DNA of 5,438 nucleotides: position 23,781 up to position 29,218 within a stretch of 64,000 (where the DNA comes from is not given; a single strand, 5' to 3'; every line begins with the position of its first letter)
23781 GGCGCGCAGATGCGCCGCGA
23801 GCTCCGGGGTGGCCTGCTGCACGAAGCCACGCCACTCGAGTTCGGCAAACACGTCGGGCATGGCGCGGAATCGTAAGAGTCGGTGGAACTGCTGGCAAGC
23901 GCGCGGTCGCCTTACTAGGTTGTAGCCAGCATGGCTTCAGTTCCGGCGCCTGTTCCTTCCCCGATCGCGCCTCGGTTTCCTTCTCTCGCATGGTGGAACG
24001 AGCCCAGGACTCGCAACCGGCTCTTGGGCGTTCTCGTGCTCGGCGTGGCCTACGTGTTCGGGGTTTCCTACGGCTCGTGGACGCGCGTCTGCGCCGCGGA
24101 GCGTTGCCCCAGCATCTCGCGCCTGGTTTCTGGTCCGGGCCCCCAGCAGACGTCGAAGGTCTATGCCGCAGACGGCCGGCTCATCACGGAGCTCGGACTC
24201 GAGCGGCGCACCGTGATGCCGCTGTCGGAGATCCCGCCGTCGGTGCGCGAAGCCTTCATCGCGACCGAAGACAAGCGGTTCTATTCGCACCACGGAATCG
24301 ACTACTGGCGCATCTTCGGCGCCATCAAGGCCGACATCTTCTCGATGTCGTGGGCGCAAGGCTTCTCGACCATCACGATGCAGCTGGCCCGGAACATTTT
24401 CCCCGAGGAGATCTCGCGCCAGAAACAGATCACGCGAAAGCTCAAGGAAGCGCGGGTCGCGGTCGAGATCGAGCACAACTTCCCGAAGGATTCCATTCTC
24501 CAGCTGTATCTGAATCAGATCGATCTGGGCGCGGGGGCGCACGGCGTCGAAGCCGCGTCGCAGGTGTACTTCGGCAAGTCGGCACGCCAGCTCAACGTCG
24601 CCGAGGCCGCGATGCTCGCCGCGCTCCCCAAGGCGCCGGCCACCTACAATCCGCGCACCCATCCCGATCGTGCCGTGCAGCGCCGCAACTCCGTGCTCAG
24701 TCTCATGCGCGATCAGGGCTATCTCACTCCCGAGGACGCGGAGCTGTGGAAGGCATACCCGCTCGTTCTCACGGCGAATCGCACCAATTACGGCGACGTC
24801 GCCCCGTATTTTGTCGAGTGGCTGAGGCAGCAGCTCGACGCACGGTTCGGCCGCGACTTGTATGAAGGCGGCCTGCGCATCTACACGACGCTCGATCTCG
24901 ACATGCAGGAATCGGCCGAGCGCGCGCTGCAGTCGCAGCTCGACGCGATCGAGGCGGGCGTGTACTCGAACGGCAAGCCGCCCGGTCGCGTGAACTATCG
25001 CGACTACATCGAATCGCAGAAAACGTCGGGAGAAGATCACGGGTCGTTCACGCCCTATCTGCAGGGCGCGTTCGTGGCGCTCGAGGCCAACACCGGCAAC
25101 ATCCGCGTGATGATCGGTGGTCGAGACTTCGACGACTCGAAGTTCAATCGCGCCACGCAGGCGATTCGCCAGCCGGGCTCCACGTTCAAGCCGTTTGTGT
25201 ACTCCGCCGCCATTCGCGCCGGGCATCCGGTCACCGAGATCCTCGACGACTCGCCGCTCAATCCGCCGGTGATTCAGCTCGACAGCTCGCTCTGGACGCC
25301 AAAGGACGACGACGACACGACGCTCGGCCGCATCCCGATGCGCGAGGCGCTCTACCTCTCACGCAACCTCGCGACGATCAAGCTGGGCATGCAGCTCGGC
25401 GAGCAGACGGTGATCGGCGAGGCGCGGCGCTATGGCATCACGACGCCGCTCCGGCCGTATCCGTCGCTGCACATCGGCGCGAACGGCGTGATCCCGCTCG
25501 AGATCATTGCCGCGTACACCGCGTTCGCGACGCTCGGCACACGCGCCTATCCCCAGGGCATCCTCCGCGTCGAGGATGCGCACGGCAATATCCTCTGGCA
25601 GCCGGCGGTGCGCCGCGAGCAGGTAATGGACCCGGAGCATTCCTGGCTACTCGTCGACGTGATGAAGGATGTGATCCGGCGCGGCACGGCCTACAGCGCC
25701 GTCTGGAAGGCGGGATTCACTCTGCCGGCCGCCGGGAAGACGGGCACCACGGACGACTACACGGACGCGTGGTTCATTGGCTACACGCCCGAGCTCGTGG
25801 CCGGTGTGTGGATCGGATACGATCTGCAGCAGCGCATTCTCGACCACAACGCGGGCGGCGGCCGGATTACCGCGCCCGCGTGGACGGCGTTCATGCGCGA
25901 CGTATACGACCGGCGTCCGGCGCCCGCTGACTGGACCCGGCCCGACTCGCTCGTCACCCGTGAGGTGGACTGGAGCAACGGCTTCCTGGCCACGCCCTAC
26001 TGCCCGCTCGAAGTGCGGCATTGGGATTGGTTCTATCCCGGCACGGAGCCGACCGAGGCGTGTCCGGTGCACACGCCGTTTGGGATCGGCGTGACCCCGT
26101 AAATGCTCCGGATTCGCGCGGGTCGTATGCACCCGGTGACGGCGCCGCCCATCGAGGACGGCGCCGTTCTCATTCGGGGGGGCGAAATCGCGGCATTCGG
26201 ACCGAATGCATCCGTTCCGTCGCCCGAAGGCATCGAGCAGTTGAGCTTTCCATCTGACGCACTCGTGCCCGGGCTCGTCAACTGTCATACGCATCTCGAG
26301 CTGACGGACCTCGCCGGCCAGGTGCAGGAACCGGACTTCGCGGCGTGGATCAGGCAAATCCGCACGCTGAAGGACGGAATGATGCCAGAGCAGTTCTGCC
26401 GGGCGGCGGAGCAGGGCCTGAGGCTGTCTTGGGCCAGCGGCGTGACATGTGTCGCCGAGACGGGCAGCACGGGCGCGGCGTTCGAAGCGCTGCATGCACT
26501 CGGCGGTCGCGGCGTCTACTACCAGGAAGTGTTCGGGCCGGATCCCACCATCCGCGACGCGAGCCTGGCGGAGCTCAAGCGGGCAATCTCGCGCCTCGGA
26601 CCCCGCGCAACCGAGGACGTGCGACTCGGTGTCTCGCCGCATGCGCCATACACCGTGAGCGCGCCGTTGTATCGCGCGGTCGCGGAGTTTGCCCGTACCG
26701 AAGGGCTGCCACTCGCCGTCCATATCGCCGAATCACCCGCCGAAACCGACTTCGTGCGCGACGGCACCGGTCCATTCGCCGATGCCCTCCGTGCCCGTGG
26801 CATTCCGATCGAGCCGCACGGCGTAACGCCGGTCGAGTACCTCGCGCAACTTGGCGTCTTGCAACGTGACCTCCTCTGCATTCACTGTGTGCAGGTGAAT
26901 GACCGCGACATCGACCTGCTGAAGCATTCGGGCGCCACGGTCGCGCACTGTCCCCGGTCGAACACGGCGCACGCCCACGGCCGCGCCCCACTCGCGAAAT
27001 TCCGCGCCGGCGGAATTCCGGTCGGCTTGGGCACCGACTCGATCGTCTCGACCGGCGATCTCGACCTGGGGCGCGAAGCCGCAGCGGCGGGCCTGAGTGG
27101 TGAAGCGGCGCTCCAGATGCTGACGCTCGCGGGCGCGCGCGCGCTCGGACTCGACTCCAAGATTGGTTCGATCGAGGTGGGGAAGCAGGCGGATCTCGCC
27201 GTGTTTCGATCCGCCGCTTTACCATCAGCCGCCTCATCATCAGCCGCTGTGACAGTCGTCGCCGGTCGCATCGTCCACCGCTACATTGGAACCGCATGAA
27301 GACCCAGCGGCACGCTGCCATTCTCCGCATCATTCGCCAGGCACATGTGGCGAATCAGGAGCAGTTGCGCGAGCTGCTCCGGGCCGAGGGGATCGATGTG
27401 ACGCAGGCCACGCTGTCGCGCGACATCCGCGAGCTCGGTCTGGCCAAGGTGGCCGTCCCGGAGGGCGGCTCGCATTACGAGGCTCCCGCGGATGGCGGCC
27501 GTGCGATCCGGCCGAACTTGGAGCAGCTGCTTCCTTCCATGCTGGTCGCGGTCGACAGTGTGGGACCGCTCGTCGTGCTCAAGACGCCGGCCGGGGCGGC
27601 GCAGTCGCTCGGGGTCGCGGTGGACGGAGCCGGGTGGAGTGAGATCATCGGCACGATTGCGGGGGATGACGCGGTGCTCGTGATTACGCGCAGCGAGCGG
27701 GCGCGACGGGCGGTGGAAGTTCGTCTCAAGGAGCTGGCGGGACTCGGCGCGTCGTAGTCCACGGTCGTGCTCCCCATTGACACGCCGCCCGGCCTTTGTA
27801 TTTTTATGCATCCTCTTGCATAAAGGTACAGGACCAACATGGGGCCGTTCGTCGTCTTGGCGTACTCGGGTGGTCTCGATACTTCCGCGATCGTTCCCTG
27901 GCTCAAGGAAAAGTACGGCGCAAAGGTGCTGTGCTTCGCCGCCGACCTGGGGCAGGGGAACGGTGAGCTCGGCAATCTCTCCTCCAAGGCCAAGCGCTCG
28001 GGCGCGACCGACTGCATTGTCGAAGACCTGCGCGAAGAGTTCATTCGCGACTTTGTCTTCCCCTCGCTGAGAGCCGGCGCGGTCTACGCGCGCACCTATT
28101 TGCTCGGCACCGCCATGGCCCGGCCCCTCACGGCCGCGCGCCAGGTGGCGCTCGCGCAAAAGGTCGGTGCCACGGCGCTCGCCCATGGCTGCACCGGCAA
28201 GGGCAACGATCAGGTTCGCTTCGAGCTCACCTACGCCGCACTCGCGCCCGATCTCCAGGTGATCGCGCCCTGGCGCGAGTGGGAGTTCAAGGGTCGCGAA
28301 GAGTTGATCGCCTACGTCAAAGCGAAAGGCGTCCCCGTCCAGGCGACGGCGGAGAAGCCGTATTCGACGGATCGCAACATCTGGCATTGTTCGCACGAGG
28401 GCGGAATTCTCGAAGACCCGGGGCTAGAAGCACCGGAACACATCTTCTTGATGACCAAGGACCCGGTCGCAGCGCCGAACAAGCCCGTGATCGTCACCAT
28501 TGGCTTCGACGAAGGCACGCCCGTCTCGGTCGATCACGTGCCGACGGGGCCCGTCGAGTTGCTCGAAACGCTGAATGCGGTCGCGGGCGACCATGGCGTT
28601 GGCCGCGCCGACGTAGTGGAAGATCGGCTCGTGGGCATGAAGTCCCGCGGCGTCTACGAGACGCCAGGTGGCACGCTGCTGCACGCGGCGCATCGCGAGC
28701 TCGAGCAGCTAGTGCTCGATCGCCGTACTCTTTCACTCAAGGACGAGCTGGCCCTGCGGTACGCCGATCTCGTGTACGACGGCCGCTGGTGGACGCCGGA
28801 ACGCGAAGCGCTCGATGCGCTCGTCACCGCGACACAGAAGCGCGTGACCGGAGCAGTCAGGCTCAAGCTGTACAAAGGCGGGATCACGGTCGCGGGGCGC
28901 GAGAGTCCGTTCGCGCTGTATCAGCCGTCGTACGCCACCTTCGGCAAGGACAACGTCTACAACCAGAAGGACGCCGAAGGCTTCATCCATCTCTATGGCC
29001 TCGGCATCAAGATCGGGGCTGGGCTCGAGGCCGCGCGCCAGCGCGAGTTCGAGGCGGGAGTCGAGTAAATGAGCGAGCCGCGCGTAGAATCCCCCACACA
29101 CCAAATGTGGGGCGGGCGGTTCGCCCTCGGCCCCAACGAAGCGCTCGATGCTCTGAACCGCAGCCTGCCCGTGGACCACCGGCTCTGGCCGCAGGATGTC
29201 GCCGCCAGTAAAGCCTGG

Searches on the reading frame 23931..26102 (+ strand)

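Call 13: search_protein_families(library=pfam, proteins=[window:23931-26102:+], max_evalue=0.001)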
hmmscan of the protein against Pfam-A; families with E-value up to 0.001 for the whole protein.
window:23931-26102:+ (723 aa): 2 families
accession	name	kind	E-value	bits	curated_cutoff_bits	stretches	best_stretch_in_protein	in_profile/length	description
PF00912.28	Transgly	-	2e-61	206.9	27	1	82-259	2-177/178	Transglycosylase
PF00905.27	Transpeptidase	-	3.5e-27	95.8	22.1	1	379-650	1-293/299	Penicillin binding protein transpeptidase domain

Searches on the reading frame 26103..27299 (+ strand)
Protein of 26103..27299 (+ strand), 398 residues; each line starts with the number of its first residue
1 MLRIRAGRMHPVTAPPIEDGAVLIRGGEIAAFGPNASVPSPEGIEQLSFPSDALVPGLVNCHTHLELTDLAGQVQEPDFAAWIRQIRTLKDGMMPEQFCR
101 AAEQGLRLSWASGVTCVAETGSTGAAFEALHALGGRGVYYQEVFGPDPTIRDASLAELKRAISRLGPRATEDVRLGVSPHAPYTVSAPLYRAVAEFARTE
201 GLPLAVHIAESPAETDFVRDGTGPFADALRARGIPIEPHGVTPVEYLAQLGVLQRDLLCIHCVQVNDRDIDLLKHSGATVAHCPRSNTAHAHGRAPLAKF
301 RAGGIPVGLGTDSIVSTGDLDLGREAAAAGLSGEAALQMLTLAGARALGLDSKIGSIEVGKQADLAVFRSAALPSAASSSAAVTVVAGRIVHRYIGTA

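Call 13: search_protein_families(library=pfam, proteins=[window:26103-27299:+], max_evalue=0.001)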
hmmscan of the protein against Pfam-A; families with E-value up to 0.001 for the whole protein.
window:26103-27299:+ (398 aa): 2 families
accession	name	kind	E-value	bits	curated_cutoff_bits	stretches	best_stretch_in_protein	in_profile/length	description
PF01979.26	Amidohydro_1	-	3.5e-42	145.3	25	1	54-390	2-344/345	Amidohydrolase family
PF07969.17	Amidohydro_3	-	3.5e-16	60.2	29.7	1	99-392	158-472/472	Amidohydrolase family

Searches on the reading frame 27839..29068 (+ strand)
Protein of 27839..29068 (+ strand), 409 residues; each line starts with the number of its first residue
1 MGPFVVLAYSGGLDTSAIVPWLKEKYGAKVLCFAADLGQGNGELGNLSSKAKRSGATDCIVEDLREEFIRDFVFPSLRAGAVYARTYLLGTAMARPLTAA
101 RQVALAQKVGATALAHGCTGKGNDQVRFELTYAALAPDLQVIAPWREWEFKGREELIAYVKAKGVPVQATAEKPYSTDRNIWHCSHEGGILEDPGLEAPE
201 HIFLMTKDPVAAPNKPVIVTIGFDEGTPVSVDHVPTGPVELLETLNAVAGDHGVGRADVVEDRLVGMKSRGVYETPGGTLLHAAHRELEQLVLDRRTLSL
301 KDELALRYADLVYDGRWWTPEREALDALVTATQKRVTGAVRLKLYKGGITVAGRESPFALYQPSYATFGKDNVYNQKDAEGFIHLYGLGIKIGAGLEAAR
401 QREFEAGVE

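Call 13: search_protein_families(library=pfam, proteins=[window:27839-29068:+], max_evalue=0.001)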
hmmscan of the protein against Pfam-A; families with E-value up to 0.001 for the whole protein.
window:27839-29068:+ (409 aa): 2 families
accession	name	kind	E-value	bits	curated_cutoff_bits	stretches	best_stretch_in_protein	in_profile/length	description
PF20979.2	Arginosuc_syn_C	-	1.3e-82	277.1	27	1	175-392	1-218/219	Arginosuccinate synthase C-terminal domain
PF00764.25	Arginosuc_synth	-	1.7e-61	207.4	27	1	5-166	2-162/162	Arginosuccinate synthase N-terminal HUP domain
